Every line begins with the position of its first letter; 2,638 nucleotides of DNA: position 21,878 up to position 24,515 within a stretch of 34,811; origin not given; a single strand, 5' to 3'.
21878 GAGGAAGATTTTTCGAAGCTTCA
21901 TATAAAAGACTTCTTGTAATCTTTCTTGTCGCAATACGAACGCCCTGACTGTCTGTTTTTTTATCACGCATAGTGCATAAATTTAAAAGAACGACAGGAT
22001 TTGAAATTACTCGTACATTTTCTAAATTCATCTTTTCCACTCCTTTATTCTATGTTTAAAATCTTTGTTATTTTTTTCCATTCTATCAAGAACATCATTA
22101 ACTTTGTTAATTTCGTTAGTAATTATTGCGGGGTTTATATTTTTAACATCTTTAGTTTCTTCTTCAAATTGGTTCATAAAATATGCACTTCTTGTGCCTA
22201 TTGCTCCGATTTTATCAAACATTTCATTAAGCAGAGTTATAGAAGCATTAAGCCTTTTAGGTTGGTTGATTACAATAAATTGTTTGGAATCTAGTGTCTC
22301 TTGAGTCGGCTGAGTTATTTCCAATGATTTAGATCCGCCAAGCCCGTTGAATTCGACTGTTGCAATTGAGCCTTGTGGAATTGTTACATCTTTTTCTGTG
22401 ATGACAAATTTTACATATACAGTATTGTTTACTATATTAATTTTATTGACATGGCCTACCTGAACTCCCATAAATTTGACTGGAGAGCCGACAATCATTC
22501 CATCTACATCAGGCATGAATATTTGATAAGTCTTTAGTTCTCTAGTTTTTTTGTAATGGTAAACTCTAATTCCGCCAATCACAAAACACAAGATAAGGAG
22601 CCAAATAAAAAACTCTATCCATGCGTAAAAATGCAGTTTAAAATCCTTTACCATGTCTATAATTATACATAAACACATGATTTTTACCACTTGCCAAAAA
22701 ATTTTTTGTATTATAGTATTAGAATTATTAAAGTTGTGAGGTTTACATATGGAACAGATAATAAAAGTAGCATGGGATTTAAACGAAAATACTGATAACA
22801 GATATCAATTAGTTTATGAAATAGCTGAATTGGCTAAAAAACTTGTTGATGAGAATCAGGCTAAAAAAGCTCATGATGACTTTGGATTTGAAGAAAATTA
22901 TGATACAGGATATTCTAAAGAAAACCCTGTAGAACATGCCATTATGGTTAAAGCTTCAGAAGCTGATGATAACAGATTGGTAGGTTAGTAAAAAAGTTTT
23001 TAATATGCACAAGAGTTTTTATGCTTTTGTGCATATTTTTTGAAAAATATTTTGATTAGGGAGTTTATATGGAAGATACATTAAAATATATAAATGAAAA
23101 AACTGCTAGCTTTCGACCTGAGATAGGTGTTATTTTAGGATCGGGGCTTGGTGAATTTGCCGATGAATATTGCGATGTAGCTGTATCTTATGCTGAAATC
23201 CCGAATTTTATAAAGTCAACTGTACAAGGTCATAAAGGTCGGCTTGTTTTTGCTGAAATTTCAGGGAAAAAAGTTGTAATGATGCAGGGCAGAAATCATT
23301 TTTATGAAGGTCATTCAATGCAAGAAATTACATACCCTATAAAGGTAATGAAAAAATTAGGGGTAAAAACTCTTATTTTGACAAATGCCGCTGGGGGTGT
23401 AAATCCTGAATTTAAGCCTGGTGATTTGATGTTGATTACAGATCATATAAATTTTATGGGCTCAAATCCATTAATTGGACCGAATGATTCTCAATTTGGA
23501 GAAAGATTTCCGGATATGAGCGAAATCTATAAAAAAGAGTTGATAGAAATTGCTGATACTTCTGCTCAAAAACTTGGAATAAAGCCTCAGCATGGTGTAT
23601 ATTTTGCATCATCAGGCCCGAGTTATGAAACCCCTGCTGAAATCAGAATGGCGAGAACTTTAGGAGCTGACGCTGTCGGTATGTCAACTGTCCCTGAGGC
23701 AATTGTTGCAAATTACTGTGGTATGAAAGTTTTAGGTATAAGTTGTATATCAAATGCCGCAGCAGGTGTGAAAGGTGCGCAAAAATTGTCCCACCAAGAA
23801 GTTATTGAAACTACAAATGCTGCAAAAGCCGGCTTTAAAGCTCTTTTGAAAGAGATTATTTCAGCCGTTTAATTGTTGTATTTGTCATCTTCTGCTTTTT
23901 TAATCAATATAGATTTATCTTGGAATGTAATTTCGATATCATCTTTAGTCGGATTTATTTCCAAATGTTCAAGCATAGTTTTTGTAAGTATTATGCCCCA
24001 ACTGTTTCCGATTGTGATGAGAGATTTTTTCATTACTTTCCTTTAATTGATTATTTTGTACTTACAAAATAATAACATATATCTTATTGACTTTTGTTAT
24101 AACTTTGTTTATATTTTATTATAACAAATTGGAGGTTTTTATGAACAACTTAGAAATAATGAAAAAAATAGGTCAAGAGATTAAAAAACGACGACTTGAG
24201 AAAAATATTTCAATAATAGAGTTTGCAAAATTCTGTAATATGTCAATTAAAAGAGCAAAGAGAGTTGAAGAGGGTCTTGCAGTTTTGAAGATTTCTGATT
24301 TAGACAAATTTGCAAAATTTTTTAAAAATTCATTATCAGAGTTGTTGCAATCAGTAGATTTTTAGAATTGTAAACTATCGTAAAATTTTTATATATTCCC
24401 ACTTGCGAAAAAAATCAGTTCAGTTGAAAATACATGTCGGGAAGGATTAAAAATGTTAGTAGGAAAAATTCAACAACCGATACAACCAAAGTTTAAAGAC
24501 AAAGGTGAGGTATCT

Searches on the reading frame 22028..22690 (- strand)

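Call 5: search_protein_families(library=pfam, proteins=[window:22028-22690:-], max_evalue=0.01)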
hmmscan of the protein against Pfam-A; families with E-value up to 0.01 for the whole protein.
window:22028-22690:- (220 aa): 2 families
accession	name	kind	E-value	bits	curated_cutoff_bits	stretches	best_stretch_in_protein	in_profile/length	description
PF02470.25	MlaD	-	1.4e-15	57.8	25.1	1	54-127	4-80/81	MlaD protein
PF13906.12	AA_permease_C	-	0.0073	16.8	27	0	6-37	11-42/51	C-terminus of AA_permease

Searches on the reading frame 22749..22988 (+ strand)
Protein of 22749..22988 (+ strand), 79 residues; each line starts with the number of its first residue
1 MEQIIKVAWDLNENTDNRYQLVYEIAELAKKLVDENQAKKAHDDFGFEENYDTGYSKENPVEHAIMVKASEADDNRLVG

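Call 77: search_protein_families(library=pfam, proteins=[window:22749-22988:+], max_evalue=0.001)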
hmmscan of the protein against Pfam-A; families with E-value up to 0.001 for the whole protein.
window:22749-22988:+ (79 aa): 1 family
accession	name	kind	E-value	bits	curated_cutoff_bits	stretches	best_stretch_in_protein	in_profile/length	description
PF01192.27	RNA_pol_Rpb6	-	0.00032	21.1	26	1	10-65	1-43/53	RNA polymerase Rpb6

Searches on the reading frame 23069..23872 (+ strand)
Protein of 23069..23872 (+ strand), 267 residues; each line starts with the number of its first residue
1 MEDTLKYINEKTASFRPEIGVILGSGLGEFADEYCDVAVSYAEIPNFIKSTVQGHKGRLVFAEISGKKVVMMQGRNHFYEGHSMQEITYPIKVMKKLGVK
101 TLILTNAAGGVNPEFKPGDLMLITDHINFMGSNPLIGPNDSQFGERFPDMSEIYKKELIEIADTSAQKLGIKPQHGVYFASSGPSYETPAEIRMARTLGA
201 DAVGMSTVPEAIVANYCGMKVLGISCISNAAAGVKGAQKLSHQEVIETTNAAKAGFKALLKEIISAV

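Call 5: search_protein_families(library=pfam, proteins=[window:23069-23872:+], max_evalue=0.01)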
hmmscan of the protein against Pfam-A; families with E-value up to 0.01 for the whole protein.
window:23069-23872:+ (267 aa): 1 family
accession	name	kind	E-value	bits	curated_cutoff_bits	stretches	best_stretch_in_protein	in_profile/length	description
PF01048.26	PNP_UDP_1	-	7.7e-59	199.4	25.1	1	18-264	1-232/233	Phosphorylase superfamily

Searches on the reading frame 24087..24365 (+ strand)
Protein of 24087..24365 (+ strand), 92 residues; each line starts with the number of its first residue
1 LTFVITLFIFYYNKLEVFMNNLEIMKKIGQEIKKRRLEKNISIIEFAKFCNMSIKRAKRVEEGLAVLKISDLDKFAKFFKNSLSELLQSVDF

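Call 5: search_protein_families(library=pfam, proteins=[window:24087-24365:+], max_evalue=0.01)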
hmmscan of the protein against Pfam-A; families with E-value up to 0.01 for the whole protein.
window:24087-24365:+ (92 aa): 2 families
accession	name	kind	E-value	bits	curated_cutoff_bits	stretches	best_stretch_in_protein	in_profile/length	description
PF01381.28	HTH_3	-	7e-07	29.6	23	1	32-86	1-55/55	Helix-turn-helix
PF13560.12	HTH_31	-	0.0044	17.7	27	1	28-79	2-54/64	Helix-turn-helix domain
